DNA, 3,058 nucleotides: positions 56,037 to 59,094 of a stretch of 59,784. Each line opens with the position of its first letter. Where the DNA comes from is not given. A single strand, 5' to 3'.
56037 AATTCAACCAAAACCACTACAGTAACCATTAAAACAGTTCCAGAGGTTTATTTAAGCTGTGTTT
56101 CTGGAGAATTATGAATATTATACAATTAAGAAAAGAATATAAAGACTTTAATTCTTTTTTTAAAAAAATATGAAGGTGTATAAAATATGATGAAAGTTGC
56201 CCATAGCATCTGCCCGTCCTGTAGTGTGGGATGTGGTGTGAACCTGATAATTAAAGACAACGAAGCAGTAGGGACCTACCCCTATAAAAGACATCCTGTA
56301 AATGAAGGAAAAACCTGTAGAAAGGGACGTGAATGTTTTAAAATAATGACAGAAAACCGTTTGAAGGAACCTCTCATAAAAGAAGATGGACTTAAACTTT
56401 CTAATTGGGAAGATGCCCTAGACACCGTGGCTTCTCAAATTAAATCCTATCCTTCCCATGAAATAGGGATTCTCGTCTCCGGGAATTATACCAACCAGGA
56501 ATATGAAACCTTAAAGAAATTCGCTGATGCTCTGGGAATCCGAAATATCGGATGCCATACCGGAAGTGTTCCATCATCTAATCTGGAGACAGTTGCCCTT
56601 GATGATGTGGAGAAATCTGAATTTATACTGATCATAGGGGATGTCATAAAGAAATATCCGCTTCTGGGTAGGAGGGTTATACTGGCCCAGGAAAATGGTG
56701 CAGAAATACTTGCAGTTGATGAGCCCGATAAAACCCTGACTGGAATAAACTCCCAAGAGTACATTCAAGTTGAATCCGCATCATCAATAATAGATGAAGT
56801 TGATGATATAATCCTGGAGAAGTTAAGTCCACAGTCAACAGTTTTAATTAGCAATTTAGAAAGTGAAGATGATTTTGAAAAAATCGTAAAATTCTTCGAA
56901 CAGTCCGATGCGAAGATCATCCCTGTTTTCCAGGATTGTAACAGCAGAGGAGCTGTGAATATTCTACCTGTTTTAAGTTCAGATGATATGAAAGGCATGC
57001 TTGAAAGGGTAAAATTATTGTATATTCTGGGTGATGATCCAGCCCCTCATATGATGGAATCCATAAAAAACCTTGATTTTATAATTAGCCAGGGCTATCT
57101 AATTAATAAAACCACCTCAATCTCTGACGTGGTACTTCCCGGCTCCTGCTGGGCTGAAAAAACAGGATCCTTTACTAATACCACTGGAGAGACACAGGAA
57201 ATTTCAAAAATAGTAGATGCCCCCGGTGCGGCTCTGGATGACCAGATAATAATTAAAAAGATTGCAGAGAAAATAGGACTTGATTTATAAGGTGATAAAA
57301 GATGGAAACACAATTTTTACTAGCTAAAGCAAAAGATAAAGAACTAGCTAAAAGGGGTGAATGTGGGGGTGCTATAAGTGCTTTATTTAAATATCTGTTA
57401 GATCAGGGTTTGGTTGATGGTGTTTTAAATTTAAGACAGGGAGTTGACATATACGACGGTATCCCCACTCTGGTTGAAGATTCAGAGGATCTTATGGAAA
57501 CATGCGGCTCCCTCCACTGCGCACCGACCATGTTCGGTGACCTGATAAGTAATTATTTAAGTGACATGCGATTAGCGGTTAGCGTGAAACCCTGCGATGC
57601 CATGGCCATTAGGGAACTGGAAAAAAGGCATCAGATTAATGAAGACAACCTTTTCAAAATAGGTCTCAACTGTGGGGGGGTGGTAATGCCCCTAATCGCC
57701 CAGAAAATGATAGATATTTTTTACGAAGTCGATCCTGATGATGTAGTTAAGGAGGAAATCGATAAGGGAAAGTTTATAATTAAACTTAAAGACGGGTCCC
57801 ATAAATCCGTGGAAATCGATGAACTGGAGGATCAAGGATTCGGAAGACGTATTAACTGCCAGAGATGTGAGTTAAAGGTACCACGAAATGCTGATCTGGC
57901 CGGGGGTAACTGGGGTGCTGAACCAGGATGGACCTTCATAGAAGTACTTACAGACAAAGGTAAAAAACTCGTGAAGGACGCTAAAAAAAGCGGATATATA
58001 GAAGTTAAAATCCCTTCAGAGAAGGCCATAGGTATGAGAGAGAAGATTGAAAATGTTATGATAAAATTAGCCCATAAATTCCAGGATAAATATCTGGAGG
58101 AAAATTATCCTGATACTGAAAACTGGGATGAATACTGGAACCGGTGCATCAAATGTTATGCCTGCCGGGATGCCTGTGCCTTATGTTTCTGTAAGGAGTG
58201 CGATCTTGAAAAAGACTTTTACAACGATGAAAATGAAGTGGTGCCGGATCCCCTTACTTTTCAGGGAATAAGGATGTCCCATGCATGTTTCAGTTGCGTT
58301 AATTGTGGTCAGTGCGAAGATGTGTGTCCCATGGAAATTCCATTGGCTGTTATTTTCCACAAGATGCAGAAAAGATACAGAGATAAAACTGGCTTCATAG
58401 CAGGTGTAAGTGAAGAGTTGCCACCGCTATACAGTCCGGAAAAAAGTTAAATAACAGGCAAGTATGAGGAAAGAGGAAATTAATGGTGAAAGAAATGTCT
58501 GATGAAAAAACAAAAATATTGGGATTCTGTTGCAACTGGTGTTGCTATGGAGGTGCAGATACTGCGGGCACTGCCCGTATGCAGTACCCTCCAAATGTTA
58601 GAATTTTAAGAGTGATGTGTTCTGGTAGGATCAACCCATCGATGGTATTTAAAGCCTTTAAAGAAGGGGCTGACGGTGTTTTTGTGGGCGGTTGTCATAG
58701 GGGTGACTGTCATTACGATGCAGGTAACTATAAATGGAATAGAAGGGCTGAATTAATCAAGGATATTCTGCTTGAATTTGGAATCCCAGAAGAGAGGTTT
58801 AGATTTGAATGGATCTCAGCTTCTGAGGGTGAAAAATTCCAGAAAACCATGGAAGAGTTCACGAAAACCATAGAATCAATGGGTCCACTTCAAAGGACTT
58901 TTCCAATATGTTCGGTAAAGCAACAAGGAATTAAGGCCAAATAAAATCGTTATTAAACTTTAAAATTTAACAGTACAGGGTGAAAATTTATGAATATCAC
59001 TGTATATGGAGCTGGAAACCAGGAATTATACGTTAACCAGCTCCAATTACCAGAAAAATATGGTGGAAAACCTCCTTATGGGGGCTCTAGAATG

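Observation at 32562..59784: Nickel-economy supercluster: Ni uptake, NikR, F430 nickelochelatase, a nicotianamine synthase and the complete Ni-free [Fe]-hydrogenase system in one 27-kb stretch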

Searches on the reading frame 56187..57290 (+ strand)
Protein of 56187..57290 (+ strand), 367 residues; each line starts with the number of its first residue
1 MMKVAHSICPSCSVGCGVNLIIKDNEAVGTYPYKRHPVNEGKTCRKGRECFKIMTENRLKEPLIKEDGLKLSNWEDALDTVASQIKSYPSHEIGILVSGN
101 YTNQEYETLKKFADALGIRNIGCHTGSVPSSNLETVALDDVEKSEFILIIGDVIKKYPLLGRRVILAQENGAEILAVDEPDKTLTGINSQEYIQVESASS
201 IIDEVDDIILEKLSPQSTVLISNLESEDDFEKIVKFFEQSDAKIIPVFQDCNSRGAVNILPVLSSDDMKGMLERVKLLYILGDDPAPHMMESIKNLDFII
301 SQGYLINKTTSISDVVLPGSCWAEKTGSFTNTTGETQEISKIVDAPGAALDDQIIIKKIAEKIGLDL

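Call 9: search_protein_families(library=pfam, proteins=[window:56187-57290:+], max_evalue=0.01)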
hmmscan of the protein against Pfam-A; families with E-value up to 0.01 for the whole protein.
window:56187-57290:+ (367 aa): 3 families
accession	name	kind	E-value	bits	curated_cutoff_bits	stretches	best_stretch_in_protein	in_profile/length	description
PF00384.28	Molybdopterin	-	3.6e-30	105.6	24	2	261-362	243-353/353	Molybdopterin oxidoreductase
PF04879.21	Molybdop_Fe4S4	-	8.6e-18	64.5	22.7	1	2-54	1-53/55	Molybdopterin oxidoreductase Fe4S4 domain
PF22394.2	AfAlkA-like_TBP-like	-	0.00046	20.2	26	1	77-120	40-84/84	AfAlkA-like, TATA-box binding protein-like domain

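Call 12: search_protein_families(library=ncbifam, proteins=[window:56187-57290:+], max_evalue=0.001)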
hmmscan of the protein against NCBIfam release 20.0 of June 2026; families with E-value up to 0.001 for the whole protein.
window:56187-57290:+ (367 aa): 13 families
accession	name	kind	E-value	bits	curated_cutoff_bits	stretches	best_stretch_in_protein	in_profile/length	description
TIGR01591.1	Fdh-alpha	equivalog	1e-52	179.2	666.25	2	8-239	2-253/672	formate dehydrogenase subunit alpha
TIGR01973.1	NuoG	equivalog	2.6e-33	115.7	470.05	1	2-359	212-606/606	NADH-quinone oxidoreductase subunit NuoG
NF047855.1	AssmNtatRedNasC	equivalog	7.2e-23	80.7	1100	2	3-197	19-234/708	assimilatory nitrate reductase catalytic subunit NasC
NF041323.1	Nitr_red_NasA_Halo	equivalog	2.6e-18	65.9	1000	2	12-128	3-126/673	assimilatory nitrate reductase NasA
NF010055.0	PRK13532.1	equivalog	6.3e-17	61.1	904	2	4-114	42-165/830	nitrate reductase catalytic subunit NapA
NF005895.0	PRK07860.1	equivalog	1.3e-16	59.8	802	2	5-114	237-348/811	NADH-quinone oxidoreductase subunit G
TIGR01706.1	NAPA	equivalog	3e-16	58.9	930.55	2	3-115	41-166/830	periplasmic nitrate reductase subunit alpha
NF012032.0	PRK15488.1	equivalog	2.8e-14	52.1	694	2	3-132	42-178/759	thiosulfate reductase PhsA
NF041513.1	formate_DH_Act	exception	3.1e-14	51.7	1400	1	3-201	41-270/1067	formate dehydrogenase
TIGR01553.1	formate-DH-alph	equivalog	4.4e-13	47.9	814.2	1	3-87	43-138/1009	formate dehydrogenase-N subunit alpha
NF041783.2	mnquin_red_QrcB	equivalog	1.6e-09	36.6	440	1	6-151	54-210/695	menaquinone reductase molybdopterin-binding-like subunit QrcB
TIGR01701.1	Fdhalpha-like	subfamily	9.8e-07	27.3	582.15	1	56-178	97-234/744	FdhF/YdeP family oxidoreductase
TIGR02693.1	arsenite_ox_L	equivalog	2.6e-06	25.7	359.05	0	298-363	508-573/806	arsenate reductase (azurin) large subunit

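Call 83: search_solved_structures(query=window:56187-57290:+, max_evalue=1e-10)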
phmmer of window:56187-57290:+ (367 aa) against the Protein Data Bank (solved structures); distinct sequences matched with E-value up to 1e-10: 46.
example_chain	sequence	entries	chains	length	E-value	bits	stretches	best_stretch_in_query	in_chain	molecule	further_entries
9t1s_L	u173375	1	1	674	1.3e-59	205.2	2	5-201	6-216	formate dehydrogenase (coenzyme F420)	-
8rvu_D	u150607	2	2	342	1.3e-55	192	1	2-359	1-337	Formate dehydrogenase, alpha subunit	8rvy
8rvv_D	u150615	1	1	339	3.4e-55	190.6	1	4-359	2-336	Formate dehydrogenase, alpha subunit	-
7bkb_D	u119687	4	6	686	9.6e-42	146.4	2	2-201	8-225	Formate dehydrogenase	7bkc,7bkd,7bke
7qv7_S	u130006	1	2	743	3.5e-40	141.3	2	7-179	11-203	Hydrogen dependent carbon dioxide reductase subunit FdhF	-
1aa6_A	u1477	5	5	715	8.9e-23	84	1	3-241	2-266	FORMATE DEHYDROGENASE H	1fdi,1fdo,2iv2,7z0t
8rqz_C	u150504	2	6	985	1.6e-22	83.2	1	3-202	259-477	Probable oxidoreductase YjgC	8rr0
9gzq_A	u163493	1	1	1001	1.7e-22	83.1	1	3-202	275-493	Probable oxidoreductase YjgC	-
9vap_A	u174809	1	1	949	3.7e-20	75.4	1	3-199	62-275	Formate dehydrogenase molybdopterin-binding subunit FdhA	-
6tg9_A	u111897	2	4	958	1.5e-18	70.2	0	7-179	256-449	Formate dehydrogenase subunit alpha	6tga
8qby_G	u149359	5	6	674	1.2e-17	67.1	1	10-364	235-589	NADH-quinone oxidoreductase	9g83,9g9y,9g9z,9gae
8oh5_C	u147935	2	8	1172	2.2e-17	66.3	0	6-166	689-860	Formate dehydrogenase-O, major subunit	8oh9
7t2r_A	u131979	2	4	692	3e-17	65.8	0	4-127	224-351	NiFe hydrogenase subunit A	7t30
9iho_G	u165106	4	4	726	5.3e-17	65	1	13-365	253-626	NUAM (75 kDa) subunit of mitochondrial NADH:ubiquinone oxidoreductase (Complex I)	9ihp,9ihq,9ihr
7ar7_G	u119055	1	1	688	5.4e-17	65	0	271-365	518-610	NADH dehydrogenase [ubiquinone] iron-sulfur protein 1, mitochondrial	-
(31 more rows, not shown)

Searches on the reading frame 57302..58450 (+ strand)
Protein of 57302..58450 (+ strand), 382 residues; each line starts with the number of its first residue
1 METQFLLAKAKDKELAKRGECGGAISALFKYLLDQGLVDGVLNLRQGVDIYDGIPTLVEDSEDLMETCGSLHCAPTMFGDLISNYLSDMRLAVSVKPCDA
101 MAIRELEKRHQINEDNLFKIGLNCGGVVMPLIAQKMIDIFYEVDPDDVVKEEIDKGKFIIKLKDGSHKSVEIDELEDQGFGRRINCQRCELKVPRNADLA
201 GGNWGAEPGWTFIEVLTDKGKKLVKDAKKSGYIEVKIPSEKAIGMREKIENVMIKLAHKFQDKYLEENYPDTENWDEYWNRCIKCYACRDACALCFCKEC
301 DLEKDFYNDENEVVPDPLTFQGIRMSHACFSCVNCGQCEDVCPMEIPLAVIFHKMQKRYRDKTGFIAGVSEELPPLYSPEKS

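Call 9: search_protein_families(library=pfam, proteins=[window:57302-58450:+], max_evalue=0.01)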
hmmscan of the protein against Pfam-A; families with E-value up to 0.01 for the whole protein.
window:57302-58450:+ (382 aa): 9 families
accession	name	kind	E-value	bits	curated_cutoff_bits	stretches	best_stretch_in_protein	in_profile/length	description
PF04432.18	FrhB_FdhB_C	-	1.2e-39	136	23.3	1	89-240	2-149/150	Coenzyme F420 hydrogenase/dehydrogenase, beta subunit C terminus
PF04422.18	FrhB_FdhB_N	-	8.3e-21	74.4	22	1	7-81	3-76/78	Coenzyme F420 hydrogenase/dehydrogenase, beta subunit N-term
PF13183.11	Fer4_8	-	1.6e-06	29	27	1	280-346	3-68/68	4Fe-4S dicluster domain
PF13534.11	Fer4_17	-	9.3e-05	23.3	22.2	1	281-346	1-60/61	4Fe-4S dicluster domain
PF13187.11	Fer4_9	-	0.00017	22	27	1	281-345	1-50/52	4Fe-4S dicluster domain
PF00037.32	Fer4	-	0.00047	20.3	21.1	1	332-345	8-21/24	4Fe-4S binding domain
PF12797.12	Fer4_2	-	0.00079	19.7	24.5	0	280-292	8-20/22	4Fe-4S binding domain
PF13484.11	Fer4_16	-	0.0024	19.1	30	0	332-345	2-15/66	4Fe-4S double cluster binding domain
PF12800.12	Fer4_4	-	0.0084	16.8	24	1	331-344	3-16/17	4Fe-4S binding domain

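Call 12: search_protein_families(library=ncbifam, proteins=[window:57302-58450:+], max_evalue=0.001)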
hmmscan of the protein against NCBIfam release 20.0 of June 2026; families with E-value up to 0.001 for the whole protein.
window:57302-58450:+ (382 aa): 9 families
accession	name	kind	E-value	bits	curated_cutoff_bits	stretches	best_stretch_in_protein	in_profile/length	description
NF006807.0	PRK09325.1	subfamily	1.4e-29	103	269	1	4-255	9-265/283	coenzyme F420-reducing hydrogenase subunit beta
TIGR03289.1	frhB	equivalog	4.9e-25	88.1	331.5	1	6-246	8-251/275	coenzyme F420 hydrogenase subunit beta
NF006808.0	PRK09326.1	equivalog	7.6e-21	74.3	444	1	17-230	89-297/341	F420H2 dehydrogenase subunit F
NF040616.1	F420_dehyd_FpoF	exception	4.6e-20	71.9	475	1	18-236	89-300/337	F420H2 dehydrogenase subunit FpoF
TIGR02910.1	sulfite_red_A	equivalog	1.8e-07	30.7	323.15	1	265-310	205-248/334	anaerobic sulfite reductase subunit AsrA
TIGR00273.1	TIGR00273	equivalog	7.8e-07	28.3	444.8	1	281-364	294-376/432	LutB/LldF family L-lactate oxidation iron-sulfur protein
NF045663.1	diclust_near_Sec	equivalog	4.5e-05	21.7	530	1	267-358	292-381/759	pyridine nucleotide-disulfide oxidoreductase/dicluster-binding protein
TIGR00314.1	cdhA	equivalog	6.5e-05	20.9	781.3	1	243-363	360-471/784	CO dehydrogenase/acetyl-CoA synthase complex subunit alpha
NF008369.0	PRK11168.1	equivalog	6.8e-05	21.9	278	1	276-362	7-90/401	anaerobic glycerol-3-phosphate dehydrogenase subunit C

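Call 84: search_solved_structures(query=window:57302-58450:+, max_evalue=1e-10)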
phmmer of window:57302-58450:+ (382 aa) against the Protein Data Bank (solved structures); distinct sequences matched with E-value up to 1e-10: 9.
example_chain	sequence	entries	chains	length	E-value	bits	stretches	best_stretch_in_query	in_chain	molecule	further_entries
8rvu_E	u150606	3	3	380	1.4e-192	643.3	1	4-381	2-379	Formate dehydrogenase, beta subunit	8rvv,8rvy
9t1s_M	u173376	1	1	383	3.1e-158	530.2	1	4-376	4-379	formate dehydrogenase (coenzyme F420)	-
7bkb_E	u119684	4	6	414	1.4e-108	366.7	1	5-377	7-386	Formate dehydrogenase, beta subunit (F420)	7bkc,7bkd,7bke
8rja_E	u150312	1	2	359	1.3e-20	77.1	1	18-257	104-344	Coenzyme F420 hydrogenase/dehydrogenase, beta subunit C terminus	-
9r51_B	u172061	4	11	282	3.1e-17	66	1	7-249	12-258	F420-reducing [NiFe]-hydrogenase from Methanothermococcus thermolithotrophicus subunit bet | F420-reducing [NiFe]-hydrogenase from Methanothermococcus thermolit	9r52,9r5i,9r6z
8riu_B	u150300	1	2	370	1.4e-16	63.8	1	3-243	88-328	Coenzyme F420 hydrogenase/dehydrogenase, beta subunit C terminus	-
3zfs_C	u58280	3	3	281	3.8e-16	62.4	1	5-249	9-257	F420-REDUCING HYDROGENASE, SUBUNIT BETA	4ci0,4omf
6qii_B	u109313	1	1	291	7.1e-13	51.6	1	7-244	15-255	Coenzyme F420 hydrogenase subunit beta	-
6qgr_B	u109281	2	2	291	7.2e-13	51.6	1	7-244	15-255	Coenzyme F420 hydrogenase subunit beta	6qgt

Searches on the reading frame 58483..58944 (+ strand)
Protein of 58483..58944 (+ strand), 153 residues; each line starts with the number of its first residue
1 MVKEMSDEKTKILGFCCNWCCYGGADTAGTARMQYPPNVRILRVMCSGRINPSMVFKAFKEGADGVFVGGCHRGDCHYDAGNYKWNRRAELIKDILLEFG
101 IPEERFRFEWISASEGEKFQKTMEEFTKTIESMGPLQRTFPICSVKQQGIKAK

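Call 9: search_protein_families(library=pfam, proteins=[window:58483-58944:+], max_evalue=0.01)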
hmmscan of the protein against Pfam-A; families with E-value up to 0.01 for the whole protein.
window:58483-58944:+ (153 aa): 1 family
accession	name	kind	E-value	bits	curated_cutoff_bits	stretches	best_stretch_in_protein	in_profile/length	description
PF02662.21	FlpD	-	6.8e-56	188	22.3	1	12-134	1-123/123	Methyl-viologen-reducing hydrogenase, delta subunit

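Call 12: search_protein_families(library=ncbifam, proteins=[window:58483-58944:+], max_evalue=0.001)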
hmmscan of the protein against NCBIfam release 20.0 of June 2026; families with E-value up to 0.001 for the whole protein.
window:58483-58944:+ (153 aa): 4 families
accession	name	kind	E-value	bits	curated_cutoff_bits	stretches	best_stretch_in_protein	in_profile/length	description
NF040770.1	hetero_SS_HdrA2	exception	3e-53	181.1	1100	1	3-137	641-775/777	CoB-CoM heterodisulfide reductase HdrA2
NF045873.1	F420_non_VhuD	exception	3.2e-38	130.8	215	1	11-135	3-127/132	F420-non-reducing hydrogenase iron-sulfur subunit VhuD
NF041891.1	hdrA_Methbact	equivalog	1.6e-13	49.8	1300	1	1-132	635-760/762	ferredoxin:CoB-CoM heterodisulfide reductase subunit HdrA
NF041778.1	hetero_SS_HdrA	equivalog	0.0001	20.3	1400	1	8-67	652-711/771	ferredoxin:CoB-CoM heterodisulfide reductase subunit HdrA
